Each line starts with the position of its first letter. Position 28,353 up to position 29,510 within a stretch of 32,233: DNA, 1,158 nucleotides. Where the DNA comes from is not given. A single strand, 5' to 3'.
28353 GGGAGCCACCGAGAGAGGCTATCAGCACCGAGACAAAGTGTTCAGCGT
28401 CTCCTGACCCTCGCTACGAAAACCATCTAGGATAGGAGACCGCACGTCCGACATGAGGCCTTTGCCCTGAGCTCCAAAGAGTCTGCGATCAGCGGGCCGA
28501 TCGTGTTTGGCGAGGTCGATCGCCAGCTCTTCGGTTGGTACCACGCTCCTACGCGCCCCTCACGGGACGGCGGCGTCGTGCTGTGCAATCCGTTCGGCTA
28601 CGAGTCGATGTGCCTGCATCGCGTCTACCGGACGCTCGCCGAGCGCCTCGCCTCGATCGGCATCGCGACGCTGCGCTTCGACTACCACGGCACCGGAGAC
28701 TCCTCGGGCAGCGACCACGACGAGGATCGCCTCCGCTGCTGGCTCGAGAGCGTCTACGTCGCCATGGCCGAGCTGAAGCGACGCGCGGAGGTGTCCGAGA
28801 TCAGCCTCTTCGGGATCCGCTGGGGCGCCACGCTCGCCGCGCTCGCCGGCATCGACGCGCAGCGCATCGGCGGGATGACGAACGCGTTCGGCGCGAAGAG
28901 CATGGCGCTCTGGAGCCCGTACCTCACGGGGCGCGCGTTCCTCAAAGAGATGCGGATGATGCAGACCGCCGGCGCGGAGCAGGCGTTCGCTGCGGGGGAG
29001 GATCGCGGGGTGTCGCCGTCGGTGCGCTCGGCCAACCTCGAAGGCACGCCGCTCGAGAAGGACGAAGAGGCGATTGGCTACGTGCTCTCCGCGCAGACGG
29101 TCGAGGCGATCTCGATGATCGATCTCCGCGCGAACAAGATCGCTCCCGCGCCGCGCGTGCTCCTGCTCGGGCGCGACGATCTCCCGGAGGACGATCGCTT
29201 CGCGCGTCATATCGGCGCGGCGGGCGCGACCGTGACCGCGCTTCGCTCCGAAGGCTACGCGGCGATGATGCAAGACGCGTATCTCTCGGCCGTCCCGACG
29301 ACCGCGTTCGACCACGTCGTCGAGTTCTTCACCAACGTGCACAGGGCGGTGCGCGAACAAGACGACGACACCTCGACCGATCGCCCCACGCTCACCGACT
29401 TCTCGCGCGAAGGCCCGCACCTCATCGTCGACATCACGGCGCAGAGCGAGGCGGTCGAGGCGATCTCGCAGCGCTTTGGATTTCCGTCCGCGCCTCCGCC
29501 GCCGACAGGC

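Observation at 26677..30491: Wzy_C-like membrane protein divergent from a fused double alpha/beta-hydrolase whose two nucleophile elbows read GIRWG and GLCSG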

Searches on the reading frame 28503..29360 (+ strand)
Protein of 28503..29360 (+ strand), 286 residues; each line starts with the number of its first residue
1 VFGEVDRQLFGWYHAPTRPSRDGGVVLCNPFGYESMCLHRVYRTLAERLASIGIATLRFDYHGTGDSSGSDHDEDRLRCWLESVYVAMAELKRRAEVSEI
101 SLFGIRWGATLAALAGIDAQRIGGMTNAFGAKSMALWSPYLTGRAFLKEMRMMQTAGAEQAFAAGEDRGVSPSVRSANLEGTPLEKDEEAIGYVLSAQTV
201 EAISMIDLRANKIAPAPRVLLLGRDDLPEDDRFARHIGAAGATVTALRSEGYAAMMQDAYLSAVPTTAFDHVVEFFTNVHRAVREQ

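Call 32: search_protein_representatives(protein=window:28503-29360:+)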
Query: 286 residues. Proteins with E-value up to 0.001 (for the whole library): 7987; up to 1e-10: 4719; up to 1e-30: 562. The best 150 are listed.
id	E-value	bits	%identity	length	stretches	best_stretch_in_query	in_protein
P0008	2.0e-115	401.2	57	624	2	1-281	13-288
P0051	4.5e-66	239.3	43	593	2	1-280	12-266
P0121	7.7e-65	235.3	37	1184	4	3-281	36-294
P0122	2.6e-63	230.3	44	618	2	2-275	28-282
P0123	6.6e-61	222.4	44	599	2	2-276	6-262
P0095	1.7e-59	217.8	44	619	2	2-282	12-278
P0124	4.2e-59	216.5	42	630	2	2-280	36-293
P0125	4.9e-58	213.0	40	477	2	9-276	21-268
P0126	1.2e-57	211.7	42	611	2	2-278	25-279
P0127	1.3e-57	211.6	43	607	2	2-276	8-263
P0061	3.6e-57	210.2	41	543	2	26-273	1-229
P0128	3.4e-55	203.7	39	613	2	4-273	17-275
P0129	3.7e-55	203.5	40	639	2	2-276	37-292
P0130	4.3e-55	203.3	41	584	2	8-273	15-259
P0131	4.6e-55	203.2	41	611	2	6-281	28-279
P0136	6.7e-54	199.4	45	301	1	2-280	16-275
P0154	2.0e-50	188.0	42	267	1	3-275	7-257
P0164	1.8e-49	184.9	42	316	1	1-284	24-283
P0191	7.2e-47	176.4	40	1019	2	6-276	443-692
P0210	2.6e-45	171.2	43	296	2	2-170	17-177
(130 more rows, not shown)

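Call 33: search_dna_similar(query=window:28503-29360:+, collection=plasmids, mode=protein, max_evalue=0.001, max_rows=25)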
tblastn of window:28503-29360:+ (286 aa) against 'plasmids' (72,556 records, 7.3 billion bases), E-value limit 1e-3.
Records with a match: 59; places in all: 60; records where one place covers at least 80% of the query: 43.
Best place of each record, by identity: <60% 59.
By first word of the organism name: Rhizobium 13; Azospirillum 11; Mycetohabitans 9; Burkholderia 6; Shinella 6; Cupriavidus 4; Methylobacterium 2; Caballeronia 2; Variovorax 1; Roseateles 1; and 4 more.
By predicted mobility (MOB-suite, as given by PLSDB): non-mobilizable 51; mobilizable 7; conjugative 1.
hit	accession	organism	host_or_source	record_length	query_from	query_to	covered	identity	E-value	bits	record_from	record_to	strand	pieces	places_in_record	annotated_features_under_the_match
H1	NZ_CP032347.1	Azospirillum brasilense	soil sample,Agricultural field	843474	10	276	93%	36.4%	5e-26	114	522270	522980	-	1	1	alpha/beta fold hydrolase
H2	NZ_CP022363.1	Azospirillum sp. TSH58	single cell,paddy soils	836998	10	278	94%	35.8%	1e-20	99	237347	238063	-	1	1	alpha/beta fold hydrolase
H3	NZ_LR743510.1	Methylobacterium bullatum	-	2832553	9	273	93%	35.1%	6e-27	117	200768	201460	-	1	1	none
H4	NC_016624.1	Azospirillum lipoferum 4B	-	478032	10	276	93%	33.7%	5e-29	123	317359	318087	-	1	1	alpha/beta fold hydrolase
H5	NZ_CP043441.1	Cupriavidus campinensis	cell culture,soil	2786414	10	279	94%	33.1%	2e-30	127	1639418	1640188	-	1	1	none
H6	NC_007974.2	Cupriavidus metallidurans CH34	-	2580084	3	276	96%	32.5%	2e-19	95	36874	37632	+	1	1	none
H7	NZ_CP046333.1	Cupriavidus metallidurans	sedimentation pond in a zinc factory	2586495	3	276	96%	32.5%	2e-19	95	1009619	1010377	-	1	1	none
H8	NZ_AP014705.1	Methylobacterium aquaticum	-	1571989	10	278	94%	32.7%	5e-28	120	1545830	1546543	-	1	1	none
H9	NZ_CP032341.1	Azospirillum brasilense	soil sample,Agricultural field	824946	10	226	76%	40.6%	3e-24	109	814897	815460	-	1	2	alpha/beta fold hydrolase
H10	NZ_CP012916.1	Azospirillum brasilense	Digitaria eriantha,microbe,root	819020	10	226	76%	40.6%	5e-24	108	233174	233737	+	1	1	alpha/beta fold hydrolase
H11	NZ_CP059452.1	Azospirillum brasilense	Prokaryotes,soil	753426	10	278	94%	32.6%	1e-24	110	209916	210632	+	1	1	alpha/beta fold hydrolase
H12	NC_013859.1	Azospirillum sp. B510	-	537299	10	276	93%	32.6%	2e-27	119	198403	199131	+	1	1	alpha/beta fold hydrolase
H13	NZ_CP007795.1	Azospirillum argentinense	Triticum aestivum L.,Root,wheat ...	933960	10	278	94%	32.1%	1e-22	104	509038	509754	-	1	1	alpha/beta fold hydrolase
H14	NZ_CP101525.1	Burkholderia arboris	mixed culture,soil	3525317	10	276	93%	32.2%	3e-25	112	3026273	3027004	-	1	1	none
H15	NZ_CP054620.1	Azospirillum oryzae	cell culture,soil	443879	10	256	86%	34.4%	3e-29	124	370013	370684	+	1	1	alpha/beta fold hydrolase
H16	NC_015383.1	Burkholderia gladioli BSR3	-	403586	1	284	99%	29.7%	5e-21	100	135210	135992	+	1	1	alpha/beta hydrolase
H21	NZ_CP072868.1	Rhizobium sp. NLR16a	lentil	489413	16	277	92%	29.8%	1e-22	104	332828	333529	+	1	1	alpha/beta fold hydrolase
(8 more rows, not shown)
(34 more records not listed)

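Call 34: search_protein_families(library=ncbifam, proteins=[P0136, P0154, P0164, P0210, P0121, P0191], max_evalue=0.00001)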
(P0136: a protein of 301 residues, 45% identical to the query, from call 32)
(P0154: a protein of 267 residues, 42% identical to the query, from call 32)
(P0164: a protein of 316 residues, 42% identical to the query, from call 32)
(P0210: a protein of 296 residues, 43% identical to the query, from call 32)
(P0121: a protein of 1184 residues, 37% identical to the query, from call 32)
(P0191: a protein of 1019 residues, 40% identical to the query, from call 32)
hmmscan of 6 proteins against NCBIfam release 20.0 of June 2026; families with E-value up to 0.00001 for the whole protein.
P0136 (301 aa): 4 families
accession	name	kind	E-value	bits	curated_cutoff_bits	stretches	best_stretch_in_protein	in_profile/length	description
TIGR03101.1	hydr2_PEP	hypoth_equivalog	2.5e-24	86.3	202.75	1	22-207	11-198/266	hydrolase 2, exosortase A system-associated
TIGR03100.1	hydr1_PEP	hypoth_equivalog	8.7e-14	51.5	168.45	1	51-147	40-134/274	hydrolase 1, exosortase A system-associated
NF058544.1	IVPilMotSglTMyx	equivalog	2.7e-06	27.4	300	1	58-146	53-138/210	type IV pili motility protein SglT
NF047920.1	lactonase_UilS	equivalog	9.6e-06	25.5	400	0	35-141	22-126/285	UilS family quorum-quenching N-acyl-homoserine lactonase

P0154 (267 aa): 3 families
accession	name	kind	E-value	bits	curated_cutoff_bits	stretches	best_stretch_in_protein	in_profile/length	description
TIGR03101.1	hydr2_PEP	hypoth_equivalog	1.6e-20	73.8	202.75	1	11-159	11-158/266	hydrolase 2, exosortase A system-associated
TIGR03100.1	hydr1_PEP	hypoth_equivalog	8.4e-15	54.8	168.45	1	11-139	13-138/274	hydrolase 1, exosortase A system-associated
NF047920.1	lactonase_UilS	equivalog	5.9e-06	26.2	400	1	46-129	42-126/285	UilS family quorum-quenching N-acyl-homoserine lactonase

P0164 (316 aa): 5 families
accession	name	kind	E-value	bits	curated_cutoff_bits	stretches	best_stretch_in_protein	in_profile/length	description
TIGR03101.1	hydr2_PEP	hypoth_equivalog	6.2e-22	78.4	202.75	1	42-202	20-189/266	hydrolase 2, exosortase A system-associated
TIGR03100.1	hydr1_PEP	hypoth_equivalog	1.2e-13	51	168.45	1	22-157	4-135/274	hydrolase 1, exosortase A system-associated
NF047920.1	lactonase_UilS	equivalog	2.1e-10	40.8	400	1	41-159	19-135/285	UilS family quorum-quenching N-acyl-homoserine lactonase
NF041096.1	esterase_EstD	equivalog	1.7e-06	27.3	600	1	60-182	178-300/421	esterase EstD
TIGR01250.1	pro_imino_pep_2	subfamily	6.8e-06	25.8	167.65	1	67-168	43-143/288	proline iminopeptidase-family hydrolase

P0210 (296 aa): 2 families
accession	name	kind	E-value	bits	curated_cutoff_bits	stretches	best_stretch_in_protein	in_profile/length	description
TIGR03101.1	hydr2_PEP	hypoth_equivalog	6e-23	81.7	202.75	1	21-196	9-195/266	hydrolase 2, exosortase A system-associated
TIGR03100.1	hydr1_PEP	hypoth_equivalog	5e-14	52.2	168.45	1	14-147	4-133/274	hydrolase 1, exosortase A system-associated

P0121 (1184 aa): 4 families
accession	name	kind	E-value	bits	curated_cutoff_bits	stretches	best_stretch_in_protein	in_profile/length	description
TIGR03101.1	hydr2_PEP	hypoth_equivalog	1.9e-60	204.6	202.75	2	41-268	11-246/266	hydrolase 2, exosortase A system-associated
TIGR03100.1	hydr1_PEP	hypoth_equivalog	2.4e-41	141.8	168.45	3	331-598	16-268/274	hydrolase 1, exosortase A system-associated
NF047920.1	lactonase_UilS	equivalog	3.3e-11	43.4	400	0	689-772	41-127/285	UilS family quorum-quenching N-acyl-homoserine lactonase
NF041096.1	esterase_EstD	equivalog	7.2e-08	31.9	600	0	327-453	145-273/421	esterase EstD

P0191 (1019 aa): 5 families
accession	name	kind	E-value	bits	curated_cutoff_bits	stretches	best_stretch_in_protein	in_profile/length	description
TIGR03100.1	hydr1_PEP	hypoth_equivalog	2.1e-32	112.5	168.45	2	748-1013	26-270/274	hydrolase 1, exosortase A system-associated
TIGR03101.1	hydr2_PEP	hypoth_equivalog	3.6e-25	89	202.75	1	445-625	11-195/266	hydrolase 2, exosortase A system-associated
NF051488.1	bifunc_PcaDC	exception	9.1e-07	28.3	390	0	767-856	26-107/375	bifunctional 3-oxoadipate enol-lactonase/4-carboxymuconolactone decarboxylase PcaDC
TIGR02427.1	protocat_pcaD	equivalog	3.3e-06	26.7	255.85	0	747-856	11-108/251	3-oxoadipate enol-lactonase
NF047920.1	lactonase_UilS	equivalog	6.7e-06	26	400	0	451-574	17-136/285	UilS family quorum-quenching N-acyl-homoserine lactonase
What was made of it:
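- On TIGR03101 hydr2_PEP (hydrolase 2, exosortase A system-associated): Stand-alone module-1 relatives also score only 74-86 bits (call 34).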

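Call 35: get_annotated_region(hit=H4, flank=9000)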
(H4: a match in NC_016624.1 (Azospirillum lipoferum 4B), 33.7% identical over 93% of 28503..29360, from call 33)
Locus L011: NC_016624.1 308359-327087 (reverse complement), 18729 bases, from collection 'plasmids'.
description: Azospirillum lipoferum 4B plasmid AZO_p5, complete sequence
organism: Azospirillum lipoferum 4B (NCBI taxid 862719)
taxonomy: Bacteria; Pseudomonadota; Alphaproteobacteria; Rhodospirillales; Azospirillaceae; Azospirillum; Azospirillum lipoferum; Azospirillum lipoferum 4B
host: -; source: -; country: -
typing (MOB-suite, as given by PLSDB): mobilizable; relaxase MOBP
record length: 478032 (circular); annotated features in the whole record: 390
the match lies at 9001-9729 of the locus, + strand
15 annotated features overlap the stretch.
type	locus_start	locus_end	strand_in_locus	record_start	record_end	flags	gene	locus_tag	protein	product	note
CDS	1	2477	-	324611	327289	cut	-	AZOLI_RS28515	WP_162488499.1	methyl-accepting chemotaxis protein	GO:0007165 - signal transduction [Evidence IEA]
CDS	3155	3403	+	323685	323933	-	-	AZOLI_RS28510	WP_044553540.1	acyl carrier protein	-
CDS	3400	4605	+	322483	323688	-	-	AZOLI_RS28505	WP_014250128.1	acyl-CoA dehydrogenase family protein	-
CDS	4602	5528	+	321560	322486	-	-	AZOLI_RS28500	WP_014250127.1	amino acid--[acyl-carrier-protein] ligase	-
CDS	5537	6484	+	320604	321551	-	-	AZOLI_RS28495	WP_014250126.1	DUF1839 family protein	-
CDS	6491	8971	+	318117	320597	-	-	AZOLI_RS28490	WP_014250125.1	glycoside hydrolase family 2 protein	-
CDS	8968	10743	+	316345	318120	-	-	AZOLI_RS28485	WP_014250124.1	alpha/beta fold hydrolase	-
CDS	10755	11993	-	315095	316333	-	-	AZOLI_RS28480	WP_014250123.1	ArgE/DapE family deacylase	-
CDS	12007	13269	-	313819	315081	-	-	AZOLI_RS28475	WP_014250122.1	allantoate amidohydrolase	-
CDS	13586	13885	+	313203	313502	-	-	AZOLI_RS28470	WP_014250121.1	hypothetical protein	-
CDS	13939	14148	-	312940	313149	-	-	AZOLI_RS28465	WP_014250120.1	hypothetical protein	-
CDS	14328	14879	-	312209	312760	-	-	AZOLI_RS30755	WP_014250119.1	BON domain-containing protein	-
CDS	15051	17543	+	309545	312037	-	-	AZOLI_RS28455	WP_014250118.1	glucose/quinate/shikimate family membrane-bound PQQ-dependent dehydrogenase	-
CDS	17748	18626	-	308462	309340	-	-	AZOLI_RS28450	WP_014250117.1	3-hydroxybutyryl-CoA dehydrogenase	GO:0006631 - fatty acid metabolic process [Evidence IEA]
CDS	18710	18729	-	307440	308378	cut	-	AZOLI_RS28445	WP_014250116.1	FAD-binding protein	-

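Call 36: get_annotated_region(hit=H21, flank=9000)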
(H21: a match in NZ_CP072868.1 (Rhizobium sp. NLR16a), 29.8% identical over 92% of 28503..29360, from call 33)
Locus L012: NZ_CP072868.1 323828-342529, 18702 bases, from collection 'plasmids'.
description: Rhizobium sp. NLR16a plasmid p3, complete sequence
organism: Rhizobium sp. NLR16a (NCBI taxid 2731112)
taxonomy: Bacteria; Pseudomonadota; Alphaproteobacteria; Hyphomicrobiales; Rhizobiaceae; Rhizobium; Rhizobium sp. NLR16a
host: -; source: lentil; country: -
typing (MOB-suite, as given by PLSDB): non-mobilizable
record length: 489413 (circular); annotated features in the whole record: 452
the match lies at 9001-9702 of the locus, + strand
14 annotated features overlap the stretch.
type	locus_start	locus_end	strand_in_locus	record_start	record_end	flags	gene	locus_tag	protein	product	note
CDS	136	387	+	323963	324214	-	-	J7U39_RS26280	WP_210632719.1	acyl carrier protein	-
CDS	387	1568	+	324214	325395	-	-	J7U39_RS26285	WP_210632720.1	acyl-CoA dehydrogenase family protein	-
CDS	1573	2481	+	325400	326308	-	-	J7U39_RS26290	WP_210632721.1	amino acid--[acyl-carrier-protein] ligase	-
CDS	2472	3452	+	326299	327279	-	-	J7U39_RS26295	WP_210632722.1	DUF1839 family protein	-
CDS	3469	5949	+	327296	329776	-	-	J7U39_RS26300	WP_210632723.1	glycoside hydrolase family 2 protein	-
CDS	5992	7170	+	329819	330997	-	-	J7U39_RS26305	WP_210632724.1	glycosyltransferase family 4 protein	-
CDS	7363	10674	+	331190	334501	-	-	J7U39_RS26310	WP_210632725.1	alpha/beta fold hydrolase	-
CDS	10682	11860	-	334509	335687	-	-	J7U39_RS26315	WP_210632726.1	glycosyltransferase family 4 protein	-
CDS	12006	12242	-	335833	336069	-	-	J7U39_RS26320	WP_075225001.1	Lrp/AsnC ligand binding domain-containing protein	-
CDS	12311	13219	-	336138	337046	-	-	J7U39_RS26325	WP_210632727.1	LysR family transcriptional regulator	-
CDS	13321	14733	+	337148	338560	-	-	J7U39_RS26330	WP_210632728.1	VOC family protein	-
CDS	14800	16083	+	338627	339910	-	-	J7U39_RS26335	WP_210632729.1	FAD-binding oxidoreductase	-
CDS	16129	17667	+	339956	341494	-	-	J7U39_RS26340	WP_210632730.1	aldehyde dehydrogenase family protein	-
CDS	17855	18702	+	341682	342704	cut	-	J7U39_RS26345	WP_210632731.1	iron ABC transporter substrate-binding protein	-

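Call 37: get_annotated_region(hit=H16, flank=9000)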
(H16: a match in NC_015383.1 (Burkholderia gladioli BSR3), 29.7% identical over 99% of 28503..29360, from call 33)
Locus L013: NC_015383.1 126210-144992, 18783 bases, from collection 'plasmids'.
description: Burkholderia gladioli BSR3 plasmid bgla_4p, complete sequence
organism: Burkholderia gladioli BSR3 (NCBI taxid 999541)
taxonomy: Bacteria; Pseudomonadota; Betaproteobacteria; Burkholderiales; Burkholderiaceae; Burkholderia; Burkholderia gladioli; Burkholderia gladioli BSR3
host: -; source: -; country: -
typing (MOB-suite, as given by PLSDB): conjugative; replicon rep_cluster_364; relaxase MOBH,MOBP; mating-pair formation MPF_T
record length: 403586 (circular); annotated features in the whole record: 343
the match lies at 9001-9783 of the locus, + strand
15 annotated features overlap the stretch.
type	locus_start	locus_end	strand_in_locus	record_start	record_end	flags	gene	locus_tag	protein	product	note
CDS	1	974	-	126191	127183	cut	-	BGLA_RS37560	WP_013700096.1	acyl-CoA desaturase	GO:0006633 - fatty acid biosynthetic process [Evidence IEA]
CDS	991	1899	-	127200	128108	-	-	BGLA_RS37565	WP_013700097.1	class I SAM-dependent methyltransferase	-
CDS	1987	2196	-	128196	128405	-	-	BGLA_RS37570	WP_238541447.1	acyl carrier protein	-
CDS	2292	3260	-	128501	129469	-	-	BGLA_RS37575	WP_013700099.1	fatty acid desaturase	GO:0006629 - lipid metabolic process [Evidence IEA]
CDS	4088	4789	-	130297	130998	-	-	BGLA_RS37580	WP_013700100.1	IS6 family transposase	-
CDS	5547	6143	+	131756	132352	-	-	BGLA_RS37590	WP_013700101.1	plasmid pRiA4b ORF-3 family protein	-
CDS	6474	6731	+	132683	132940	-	-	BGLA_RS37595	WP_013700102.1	hypothetical protein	-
CDS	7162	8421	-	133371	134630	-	-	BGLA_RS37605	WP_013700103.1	oligosaccharide flippase family protein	-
CDS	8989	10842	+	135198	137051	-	-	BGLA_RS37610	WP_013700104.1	alpha/beta hydrolase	-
CDS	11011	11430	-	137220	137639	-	-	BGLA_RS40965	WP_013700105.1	hypothetical protein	-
CDS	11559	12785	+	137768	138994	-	-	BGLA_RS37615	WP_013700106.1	polysaccharide biosynthesis/export family protein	GO:0015774 - polysaccharide transport [Evidence IEA]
CDS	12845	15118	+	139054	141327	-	-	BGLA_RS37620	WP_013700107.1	polysaccharide biosynthesis tyrosine autokinase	GO:0045226 - extracellular polysaccharide biosynthetic process [Evidence IEA]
CDS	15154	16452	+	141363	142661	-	-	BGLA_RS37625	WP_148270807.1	oligosaccharide repeat unit polymerase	-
CDS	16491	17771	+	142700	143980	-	-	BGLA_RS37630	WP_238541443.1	acyltransferase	-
CDS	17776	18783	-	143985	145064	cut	-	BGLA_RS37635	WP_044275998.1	glycosyltransferase family 1 protein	-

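Call 76: search_protein_families(library=pfam, proteins=[L012:7363-10674:+, P0191], max_evalue=0.001)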
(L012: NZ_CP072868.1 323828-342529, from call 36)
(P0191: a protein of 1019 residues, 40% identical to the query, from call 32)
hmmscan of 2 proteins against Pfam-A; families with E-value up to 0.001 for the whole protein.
L012:7363-10674:+ (1103 aa): 4 families
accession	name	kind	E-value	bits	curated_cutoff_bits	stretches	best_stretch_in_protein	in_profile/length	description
PF12697.13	Abhydrolase_6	-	9e-12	46.5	26.3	2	838-1085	1-205/217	Alpha/beta hydrolase family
PF13440.11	Polysacc_synt_3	-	2.2e-11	44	23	1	30-327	2-289/293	Polysaccharide biosynthesis protein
PF12146.15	Hydrolase_4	-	3.4e-09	36.8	27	1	563-679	12-126/239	Serine aminopeptidase, S33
PF00561.26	Abhydrolase_1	-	2.7e-05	24.4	25.8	0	848-950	13-103/245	alpha/beta hydrolase fold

P0191 (1019 aa): 4 families
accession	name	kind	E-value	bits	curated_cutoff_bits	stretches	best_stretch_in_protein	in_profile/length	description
PF13480.13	Acetyltransf_6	-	1.6e-21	77.4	22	1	189-338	2-142/143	Acetyltransferase (GNAT) domain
PF12146.15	Hydrolase_4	-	1.2e-17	64.5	27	2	481-596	21-137/239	Serine aminopeptidase, S33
PF12697.13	Abhydrolase_6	-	1.2e-06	29.8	26.3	1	777-999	24-205/217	Alpha/beta hydrolase family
PF00561.26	Abhydrolase_1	-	9.5e-06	25.9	25.8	0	769-918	16-166/245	alpha/beta hydrolase fold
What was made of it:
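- Fusions to a Wzx-type Polysacc_synt_3 domain (Rhizobium sp. NLR16a) and to an Acetyltransf_6/FemAB-like domain (P0191) (call 76).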
